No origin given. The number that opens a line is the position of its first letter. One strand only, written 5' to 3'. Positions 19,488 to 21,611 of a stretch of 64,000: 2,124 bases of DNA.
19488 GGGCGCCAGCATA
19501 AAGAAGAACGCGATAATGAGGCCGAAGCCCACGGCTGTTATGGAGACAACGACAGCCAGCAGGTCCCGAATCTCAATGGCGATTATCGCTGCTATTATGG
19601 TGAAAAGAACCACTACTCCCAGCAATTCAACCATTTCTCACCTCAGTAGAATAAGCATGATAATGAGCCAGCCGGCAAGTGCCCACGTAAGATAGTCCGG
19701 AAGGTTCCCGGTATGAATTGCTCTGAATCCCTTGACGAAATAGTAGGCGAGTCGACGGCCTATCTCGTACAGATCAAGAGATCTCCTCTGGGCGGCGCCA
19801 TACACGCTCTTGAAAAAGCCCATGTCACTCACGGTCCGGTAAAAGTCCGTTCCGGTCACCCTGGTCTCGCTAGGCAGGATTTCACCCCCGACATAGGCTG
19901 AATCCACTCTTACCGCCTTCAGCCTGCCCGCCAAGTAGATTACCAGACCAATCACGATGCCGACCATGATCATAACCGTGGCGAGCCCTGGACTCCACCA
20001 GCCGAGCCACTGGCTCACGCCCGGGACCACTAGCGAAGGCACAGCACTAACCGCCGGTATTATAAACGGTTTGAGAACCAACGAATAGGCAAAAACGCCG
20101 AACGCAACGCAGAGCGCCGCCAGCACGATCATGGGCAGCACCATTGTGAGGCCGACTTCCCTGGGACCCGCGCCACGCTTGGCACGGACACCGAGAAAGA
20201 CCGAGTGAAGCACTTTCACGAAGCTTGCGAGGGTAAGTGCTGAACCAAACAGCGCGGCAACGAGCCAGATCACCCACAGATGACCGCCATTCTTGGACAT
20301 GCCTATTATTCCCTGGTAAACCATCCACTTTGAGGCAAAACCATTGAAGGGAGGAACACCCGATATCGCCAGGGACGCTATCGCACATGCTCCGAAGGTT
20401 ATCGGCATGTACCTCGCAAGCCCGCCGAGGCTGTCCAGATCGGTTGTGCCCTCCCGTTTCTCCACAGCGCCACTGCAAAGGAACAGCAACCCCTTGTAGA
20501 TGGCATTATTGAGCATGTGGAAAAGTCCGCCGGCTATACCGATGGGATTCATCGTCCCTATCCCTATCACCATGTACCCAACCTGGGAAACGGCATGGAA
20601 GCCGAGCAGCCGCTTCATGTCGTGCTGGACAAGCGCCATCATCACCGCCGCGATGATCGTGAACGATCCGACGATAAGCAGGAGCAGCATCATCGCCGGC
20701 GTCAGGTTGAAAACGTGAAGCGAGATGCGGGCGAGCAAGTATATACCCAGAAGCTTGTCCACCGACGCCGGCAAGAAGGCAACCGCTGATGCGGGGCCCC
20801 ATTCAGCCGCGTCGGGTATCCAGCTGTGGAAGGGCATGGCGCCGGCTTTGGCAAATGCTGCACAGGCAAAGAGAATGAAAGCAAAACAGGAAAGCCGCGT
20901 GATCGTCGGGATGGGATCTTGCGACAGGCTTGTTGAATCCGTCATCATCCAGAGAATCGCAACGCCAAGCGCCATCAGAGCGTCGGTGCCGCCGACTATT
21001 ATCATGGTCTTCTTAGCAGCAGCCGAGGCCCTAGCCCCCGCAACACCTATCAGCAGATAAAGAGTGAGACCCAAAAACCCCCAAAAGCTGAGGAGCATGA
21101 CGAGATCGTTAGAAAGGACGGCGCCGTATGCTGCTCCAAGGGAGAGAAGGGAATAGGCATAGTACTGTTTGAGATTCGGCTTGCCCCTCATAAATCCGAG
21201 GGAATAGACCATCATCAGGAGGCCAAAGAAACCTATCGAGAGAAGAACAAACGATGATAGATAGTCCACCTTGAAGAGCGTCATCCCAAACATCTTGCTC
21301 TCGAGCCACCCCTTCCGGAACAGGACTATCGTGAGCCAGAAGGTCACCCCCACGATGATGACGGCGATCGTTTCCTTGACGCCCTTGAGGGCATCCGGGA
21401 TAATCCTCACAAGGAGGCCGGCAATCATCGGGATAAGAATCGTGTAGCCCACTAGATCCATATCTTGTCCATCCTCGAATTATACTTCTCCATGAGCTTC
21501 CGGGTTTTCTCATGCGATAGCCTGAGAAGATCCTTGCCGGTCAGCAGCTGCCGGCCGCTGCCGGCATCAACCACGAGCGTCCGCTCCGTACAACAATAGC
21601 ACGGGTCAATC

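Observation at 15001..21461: Complete mrpA-G gene set in canonical order inserted between the hydrogenase core and its NuoI-like ferredoxin; MrpA split into two ORFs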

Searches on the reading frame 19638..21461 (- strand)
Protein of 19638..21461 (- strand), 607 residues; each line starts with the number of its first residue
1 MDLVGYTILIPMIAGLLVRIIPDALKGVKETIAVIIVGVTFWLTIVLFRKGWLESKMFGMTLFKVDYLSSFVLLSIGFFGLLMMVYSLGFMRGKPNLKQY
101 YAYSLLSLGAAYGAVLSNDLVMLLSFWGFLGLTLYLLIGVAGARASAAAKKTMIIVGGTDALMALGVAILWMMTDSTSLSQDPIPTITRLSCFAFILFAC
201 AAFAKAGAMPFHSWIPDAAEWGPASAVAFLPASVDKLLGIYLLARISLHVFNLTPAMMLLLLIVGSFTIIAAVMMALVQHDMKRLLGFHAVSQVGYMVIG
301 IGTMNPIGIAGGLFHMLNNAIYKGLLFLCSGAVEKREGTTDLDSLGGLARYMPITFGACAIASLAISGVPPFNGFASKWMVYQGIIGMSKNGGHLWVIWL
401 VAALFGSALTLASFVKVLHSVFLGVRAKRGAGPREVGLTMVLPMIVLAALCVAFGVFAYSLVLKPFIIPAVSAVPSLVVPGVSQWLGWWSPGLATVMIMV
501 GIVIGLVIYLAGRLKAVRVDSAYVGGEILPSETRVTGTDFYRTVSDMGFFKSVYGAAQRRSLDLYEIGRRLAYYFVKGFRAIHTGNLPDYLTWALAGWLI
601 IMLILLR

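Call 4: search_protein_families(library=pfam, proteins=[window:19638-21461:-], max_evalue=0.01)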
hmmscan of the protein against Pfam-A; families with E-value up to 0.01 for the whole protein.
window:19638-21461:- (607 aa): 2 families
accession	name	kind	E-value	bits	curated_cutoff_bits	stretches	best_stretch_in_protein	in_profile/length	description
PF00361.26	Proton_antipo_M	-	3.5e-50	171.3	21.5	1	117-401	1-289/294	NADH:quinone oxidoreductase/Mrp antiporter, TM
PF00662.26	Proton_antipo_N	-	2e-05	24.8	24.5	1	63-101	13-51/51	NADH-Ubiquinone oxidoreductase (complex I), chain 5 N-terminus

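Call 9: search_protein_families(library=ncbifam, proteins=[window:19638-21461:-], max_evalue=0.001)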
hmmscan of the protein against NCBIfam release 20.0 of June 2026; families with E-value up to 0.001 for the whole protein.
window:19638-21461:- (607 aa): 72 families (the best 25 are shown)
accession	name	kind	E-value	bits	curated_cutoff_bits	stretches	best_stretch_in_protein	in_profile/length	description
NF006240.0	PRK08376.1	subfamily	1.1e-78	265.5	662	1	2-474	5-507/521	putative monovalent cation/H+ antiporter subunit D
NF006419.0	PRK08668.1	equivalog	3.9e-77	260.4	617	1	5-602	5-609/613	NADH dehydrogenase subunit M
NF005141.0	PRK06590.1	equivalog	6e-68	230.3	556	1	4-605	5-609/615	NADH-quinone oxidoreductase subunit L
NF005097.0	PRK06525.1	equivalog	5.4e-66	223.3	430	1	6-462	7-479/480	hydrogenase 4 subunit D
TIGR01974.1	NDH_I_L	subfamily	1.8e-63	215.5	407.5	1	4-604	3-628/630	NADH-quinone oxidoreductase subunit L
NF009310.0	PRK12668.1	equivalog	2e-63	215.1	564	1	9-462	11-438/584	Na(+)/H(+) antiporter subunit D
NF009287.0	PRK12647.1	equivalog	4.8e-63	213.9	937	1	52-512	62-518/773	putative monovalent cation/H+ antiporter subunit A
NF009285.0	PRK12645.1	equivalog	1.9e-61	208.4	1028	1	2-510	2-547/804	Na+/H+ antiporter subunit A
NF009289.0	PRK12649.1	equivalog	2.2e-61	208.2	1117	1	40-510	54-534/789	putative monovalent cation/H+ antiporter subunit A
NF009288.0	PRK12648.1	equivalog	7.1e-61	206.4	1104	1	48-515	58-526/954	monovalent cation/H+ antiporter subunit A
TIGR00940.1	2a6301s01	subfamily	9.6e-60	202.8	920.45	1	58-510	65-540/793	monovalent cation:proton antiporter subunit A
NF005086.0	PRK06521.1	equivalog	1.7e-59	202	667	1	61-486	74-518/669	hydrogenase 4 subunit B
NF006236.0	PRK08375.1-1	equivalog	1.5e-50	172.6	663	1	62-461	75-484/493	putative monovalent cation/H+ antiporter subunit D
NF009290.0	PRK12650.1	equivalog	3.9e-50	170.7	980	1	62-507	76-517/966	DUF4040 family protein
NF040617.1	F420_dehyd_FpoL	exception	9.9e-50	169.9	1050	2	196-459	235-502/669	F420H2 dehydrogenase subunit FpoL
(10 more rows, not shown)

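Call 18: search_solved_structures(query=window:19638-21461:-, max_evalue=1e-20)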
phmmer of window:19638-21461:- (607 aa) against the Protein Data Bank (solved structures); distinct sequences matched with E-value up to 1e-20: 48.
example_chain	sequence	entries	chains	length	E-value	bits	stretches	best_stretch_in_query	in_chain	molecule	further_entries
6cfw_H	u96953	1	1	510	1.4e-45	159.4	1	6-474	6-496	Monovalent cation/H+ antiporter subunit D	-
7qru_A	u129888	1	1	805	4.3e-43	151.2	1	45-511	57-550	Na+/H+ antiporter subunit A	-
6z16_A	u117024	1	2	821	5.5e-43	150.8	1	52-510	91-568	Multisubunit Na+/H+ antiporter, A subunit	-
6hum_F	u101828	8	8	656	1.1e-41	146.6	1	63-512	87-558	NADH dehydrogenase subunit 5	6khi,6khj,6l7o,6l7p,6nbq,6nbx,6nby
8e9g_L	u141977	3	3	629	1.4e-41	146.1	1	64-504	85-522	NADH-quinone oxidoreductase, L subunit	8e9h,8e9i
6u8y_X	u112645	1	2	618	2e-41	145.7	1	7-602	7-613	NADH dehydrogenase subunit M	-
5xtc_l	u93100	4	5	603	3e-37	131.9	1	46-409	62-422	NADH-ubiquinone oxidoreductase chain 5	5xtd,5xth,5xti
9ti4_l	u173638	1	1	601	3.3e-37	131.7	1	46-409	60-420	NADH-ubiquinone oxidoreductase chain 5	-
9cwt_l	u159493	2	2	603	3.3e-37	131.7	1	46-409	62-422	NADH-ubiquinone oxidoreductase chain 5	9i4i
7qru_D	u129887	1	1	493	1.8e-36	129.3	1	4-462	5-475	Na+/H+ antiporter subunit D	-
7d3u_A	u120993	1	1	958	2.5e-36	128.8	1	64-509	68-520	Monovalent Na+/H+ antiporter subunit A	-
4he8_L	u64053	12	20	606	5.5e-36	127.7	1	7-509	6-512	NADH-quinone oxidoreductase subunit 12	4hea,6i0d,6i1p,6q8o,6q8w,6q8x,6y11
5cod_L1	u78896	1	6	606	5.7e-34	121.1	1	47-417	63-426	NADH-ubiquinone oxidoreductase chain 5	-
5lc5_L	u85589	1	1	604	6.2e-34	120.9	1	47-417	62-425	NADH-ubiquinone oxidoreductase chain 5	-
9w2u_L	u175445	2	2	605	6.3e-34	120.9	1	47-417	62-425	NADH-ubiquinone oxidoreductase chain 5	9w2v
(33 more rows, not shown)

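Call 37: search_solved_structures(query=window:19638-21461:-, max_evalue=1e-42, show_alignments=3)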
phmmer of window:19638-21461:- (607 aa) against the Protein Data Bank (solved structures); distinct sequences matched with E-value up to 1e-42: 3.
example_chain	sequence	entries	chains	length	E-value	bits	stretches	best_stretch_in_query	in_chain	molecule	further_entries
6cfw_H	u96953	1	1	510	1.4e-45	159.4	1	6-474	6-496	Monovalent cation/H+ antiporter subunit D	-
7qru_A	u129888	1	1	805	4.3e-43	151.2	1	45-511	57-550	Na+/H+ antiporter subunit A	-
6z16_A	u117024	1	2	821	5.5e-43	150.8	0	52-510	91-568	Multisubunit Na+/H+ antiporter, A subunit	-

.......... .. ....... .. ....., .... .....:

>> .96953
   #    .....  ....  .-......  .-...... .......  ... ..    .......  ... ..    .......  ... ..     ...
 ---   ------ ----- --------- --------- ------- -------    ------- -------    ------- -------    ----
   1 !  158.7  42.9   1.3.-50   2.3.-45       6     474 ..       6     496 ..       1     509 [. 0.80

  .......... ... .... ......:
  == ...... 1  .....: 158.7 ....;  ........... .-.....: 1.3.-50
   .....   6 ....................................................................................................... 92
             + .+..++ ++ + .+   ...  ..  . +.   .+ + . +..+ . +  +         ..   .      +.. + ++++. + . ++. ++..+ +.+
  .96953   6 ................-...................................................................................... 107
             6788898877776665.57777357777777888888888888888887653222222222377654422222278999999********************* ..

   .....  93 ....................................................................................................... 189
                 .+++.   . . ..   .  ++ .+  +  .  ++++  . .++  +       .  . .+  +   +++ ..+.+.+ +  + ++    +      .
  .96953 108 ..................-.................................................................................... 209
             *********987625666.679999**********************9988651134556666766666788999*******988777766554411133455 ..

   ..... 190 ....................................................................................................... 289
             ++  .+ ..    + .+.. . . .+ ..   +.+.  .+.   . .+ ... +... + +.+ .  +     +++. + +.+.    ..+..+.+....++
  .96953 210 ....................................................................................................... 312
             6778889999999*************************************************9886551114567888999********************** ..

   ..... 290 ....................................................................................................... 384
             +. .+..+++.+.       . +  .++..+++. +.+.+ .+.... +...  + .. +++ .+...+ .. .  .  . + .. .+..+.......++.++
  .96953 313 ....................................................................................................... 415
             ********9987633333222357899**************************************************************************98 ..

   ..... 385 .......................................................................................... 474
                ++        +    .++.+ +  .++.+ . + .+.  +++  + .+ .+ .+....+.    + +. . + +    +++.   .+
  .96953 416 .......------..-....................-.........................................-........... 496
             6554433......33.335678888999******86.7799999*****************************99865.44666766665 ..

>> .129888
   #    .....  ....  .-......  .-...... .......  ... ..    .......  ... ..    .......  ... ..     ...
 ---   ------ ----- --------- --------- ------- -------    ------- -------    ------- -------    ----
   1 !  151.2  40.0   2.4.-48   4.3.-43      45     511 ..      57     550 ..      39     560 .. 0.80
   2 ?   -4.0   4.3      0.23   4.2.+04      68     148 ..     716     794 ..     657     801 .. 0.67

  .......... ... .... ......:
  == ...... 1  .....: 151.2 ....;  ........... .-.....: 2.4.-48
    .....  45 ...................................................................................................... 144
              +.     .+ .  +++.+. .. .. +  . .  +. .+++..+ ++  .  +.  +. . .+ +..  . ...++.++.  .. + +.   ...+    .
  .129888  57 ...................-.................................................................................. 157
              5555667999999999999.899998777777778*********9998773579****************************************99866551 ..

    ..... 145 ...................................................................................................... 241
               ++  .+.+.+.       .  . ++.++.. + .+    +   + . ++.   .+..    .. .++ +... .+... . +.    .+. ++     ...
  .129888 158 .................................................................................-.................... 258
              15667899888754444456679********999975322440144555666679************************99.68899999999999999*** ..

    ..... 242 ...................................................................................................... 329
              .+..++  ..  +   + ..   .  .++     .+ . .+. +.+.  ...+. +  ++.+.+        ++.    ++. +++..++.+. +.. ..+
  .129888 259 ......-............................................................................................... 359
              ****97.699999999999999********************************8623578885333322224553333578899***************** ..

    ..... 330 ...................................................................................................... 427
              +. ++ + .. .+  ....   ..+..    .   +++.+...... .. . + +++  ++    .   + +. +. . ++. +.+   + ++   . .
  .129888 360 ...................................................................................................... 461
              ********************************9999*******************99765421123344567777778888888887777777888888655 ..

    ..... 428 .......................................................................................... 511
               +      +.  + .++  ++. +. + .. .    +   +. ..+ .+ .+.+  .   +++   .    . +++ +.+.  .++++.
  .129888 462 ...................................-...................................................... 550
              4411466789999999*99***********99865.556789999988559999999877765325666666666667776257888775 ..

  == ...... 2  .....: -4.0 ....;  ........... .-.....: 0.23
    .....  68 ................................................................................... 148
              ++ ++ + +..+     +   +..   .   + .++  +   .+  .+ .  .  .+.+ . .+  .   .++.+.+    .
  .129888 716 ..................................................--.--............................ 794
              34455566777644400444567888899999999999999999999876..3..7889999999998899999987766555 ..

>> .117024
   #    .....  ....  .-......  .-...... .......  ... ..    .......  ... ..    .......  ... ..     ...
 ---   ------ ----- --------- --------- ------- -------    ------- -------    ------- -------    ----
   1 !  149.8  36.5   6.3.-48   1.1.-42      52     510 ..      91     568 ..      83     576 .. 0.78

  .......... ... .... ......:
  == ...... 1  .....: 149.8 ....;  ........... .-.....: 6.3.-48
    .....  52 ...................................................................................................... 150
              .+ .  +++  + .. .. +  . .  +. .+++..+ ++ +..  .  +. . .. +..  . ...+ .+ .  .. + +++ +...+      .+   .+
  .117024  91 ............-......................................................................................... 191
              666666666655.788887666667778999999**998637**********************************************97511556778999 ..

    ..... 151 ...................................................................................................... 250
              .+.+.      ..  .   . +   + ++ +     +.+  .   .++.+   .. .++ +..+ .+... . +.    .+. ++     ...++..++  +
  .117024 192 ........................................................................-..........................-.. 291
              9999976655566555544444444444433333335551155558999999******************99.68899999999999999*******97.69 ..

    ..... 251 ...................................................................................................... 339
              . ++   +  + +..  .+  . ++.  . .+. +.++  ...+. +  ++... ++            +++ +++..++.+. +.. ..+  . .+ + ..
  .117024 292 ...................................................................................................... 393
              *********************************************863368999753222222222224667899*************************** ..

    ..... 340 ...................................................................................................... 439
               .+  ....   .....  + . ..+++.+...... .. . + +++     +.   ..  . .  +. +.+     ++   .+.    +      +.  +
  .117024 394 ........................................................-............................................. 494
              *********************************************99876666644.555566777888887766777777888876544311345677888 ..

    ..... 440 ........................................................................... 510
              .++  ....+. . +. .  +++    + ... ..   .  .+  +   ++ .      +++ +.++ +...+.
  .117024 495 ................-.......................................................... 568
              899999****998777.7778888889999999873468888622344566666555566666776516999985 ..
